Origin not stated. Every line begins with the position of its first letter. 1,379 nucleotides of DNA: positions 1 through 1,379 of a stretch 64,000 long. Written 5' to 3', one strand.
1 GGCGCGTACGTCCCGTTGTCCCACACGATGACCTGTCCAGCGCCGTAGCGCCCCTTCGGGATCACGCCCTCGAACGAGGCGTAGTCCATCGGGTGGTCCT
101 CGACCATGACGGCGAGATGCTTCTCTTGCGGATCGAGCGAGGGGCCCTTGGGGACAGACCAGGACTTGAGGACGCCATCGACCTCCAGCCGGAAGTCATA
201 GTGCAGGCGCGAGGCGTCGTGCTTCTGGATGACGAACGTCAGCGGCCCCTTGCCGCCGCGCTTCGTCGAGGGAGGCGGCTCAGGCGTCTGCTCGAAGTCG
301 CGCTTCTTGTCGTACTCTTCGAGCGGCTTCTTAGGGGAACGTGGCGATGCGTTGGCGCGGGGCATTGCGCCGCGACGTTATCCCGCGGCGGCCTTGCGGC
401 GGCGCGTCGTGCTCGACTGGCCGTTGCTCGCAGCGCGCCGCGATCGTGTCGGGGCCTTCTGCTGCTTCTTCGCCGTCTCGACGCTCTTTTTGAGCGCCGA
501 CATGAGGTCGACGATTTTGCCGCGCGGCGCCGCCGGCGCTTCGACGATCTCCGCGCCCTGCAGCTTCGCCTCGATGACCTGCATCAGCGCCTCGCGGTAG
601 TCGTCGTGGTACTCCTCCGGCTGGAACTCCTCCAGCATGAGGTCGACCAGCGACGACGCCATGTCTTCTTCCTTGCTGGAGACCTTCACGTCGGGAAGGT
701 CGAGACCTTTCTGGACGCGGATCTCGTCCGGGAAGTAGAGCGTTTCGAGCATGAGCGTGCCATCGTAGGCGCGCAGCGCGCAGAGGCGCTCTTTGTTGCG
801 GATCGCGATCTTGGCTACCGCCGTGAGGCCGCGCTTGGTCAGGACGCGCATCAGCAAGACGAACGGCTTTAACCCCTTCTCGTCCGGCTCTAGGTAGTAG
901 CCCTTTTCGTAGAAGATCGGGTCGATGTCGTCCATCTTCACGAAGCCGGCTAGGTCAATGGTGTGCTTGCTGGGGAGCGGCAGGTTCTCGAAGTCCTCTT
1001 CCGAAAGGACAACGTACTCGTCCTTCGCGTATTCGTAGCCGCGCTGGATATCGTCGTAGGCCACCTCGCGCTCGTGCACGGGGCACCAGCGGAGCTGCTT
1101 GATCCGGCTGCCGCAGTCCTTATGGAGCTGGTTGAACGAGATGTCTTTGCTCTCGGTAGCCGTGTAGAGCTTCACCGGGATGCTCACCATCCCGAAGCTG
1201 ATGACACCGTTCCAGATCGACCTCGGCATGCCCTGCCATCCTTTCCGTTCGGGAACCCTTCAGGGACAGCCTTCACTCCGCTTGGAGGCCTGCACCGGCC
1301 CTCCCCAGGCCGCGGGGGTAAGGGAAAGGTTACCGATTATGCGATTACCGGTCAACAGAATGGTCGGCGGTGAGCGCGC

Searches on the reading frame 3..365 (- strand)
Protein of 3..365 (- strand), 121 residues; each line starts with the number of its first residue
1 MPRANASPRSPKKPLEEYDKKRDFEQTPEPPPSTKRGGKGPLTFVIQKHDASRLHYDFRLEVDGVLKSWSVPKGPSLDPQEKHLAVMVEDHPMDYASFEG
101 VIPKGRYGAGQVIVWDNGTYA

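Call 61: search_protein_families(library=pfam, proteins=[window:3-365:-], max_evalue=0.001)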
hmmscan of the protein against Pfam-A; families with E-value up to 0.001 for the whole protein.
window:3-365:- (121 aa): 1 family
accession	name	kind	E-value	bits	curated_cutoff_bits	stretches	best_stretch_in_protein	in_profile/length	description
PF13298.12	LigD_N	-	9.9e-37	125.8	31.1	1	47-120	1-74/107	DNA Ligase D 3'-phosphoesterase domain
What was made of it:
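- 1..365 (-): 5' part of ligD: the phosphoesterase domain N-terminus. It starts 12 nt after the ku stop and runs off the left edge of the window. PF13298 125.8 bits, call 61.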

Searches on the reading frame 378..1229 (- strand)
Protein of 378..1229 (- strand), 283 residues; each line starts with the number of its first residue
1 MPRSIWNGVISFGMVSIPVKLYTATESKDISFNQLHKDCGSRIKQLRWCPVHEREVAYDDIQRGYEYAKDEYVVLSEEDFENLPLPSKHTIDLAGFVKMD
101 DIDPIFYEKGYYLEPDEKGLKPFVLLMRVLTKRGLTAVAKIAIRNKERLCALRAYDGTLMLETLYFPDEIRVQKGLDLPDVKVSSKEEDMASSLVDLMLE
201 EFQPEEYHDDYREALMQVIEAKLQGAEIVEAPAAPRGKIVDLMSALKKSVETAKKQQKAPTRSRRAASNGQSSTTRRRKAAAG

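Call 3: search_protein_families(library=pfam, proteins=[window:378-1229:-], max_evalue=0.01)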
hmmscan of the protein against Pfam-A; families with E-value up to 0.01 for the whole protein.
window:378-1229:- (283 aa): 1 family
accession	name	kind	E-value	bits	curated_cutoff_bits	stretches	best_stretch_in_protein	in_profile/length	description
PF02735.22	Ku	-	2.4e-51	174.8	25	1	11-189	1-189/190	Ku70/Ku80 beta-barrel domain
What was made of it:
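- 378..1229 (-): ku, downstream of LigX after a 153-nt gap. PF02735 174.8 bits (call 3).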

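Call 4: search_protein_families(library=ncbifam, proteins=[window:378-1229:-], max_evalue=0.01)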
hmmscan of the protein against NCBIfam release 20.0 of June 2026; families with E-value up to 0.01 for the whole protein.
window:378-1229:- (283 aa): 1 family
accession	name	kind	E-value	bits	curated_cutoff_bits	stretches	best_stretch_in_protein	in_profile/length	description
TIGR02772.2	Ku_bact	equivalog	2.1e-91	306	150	1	3-250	1-259/259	non-homologous end joining protein Ku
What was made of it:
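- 378..1229 (-): TIGR02772 306 bits, above its cutoff of 150 (call 4).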
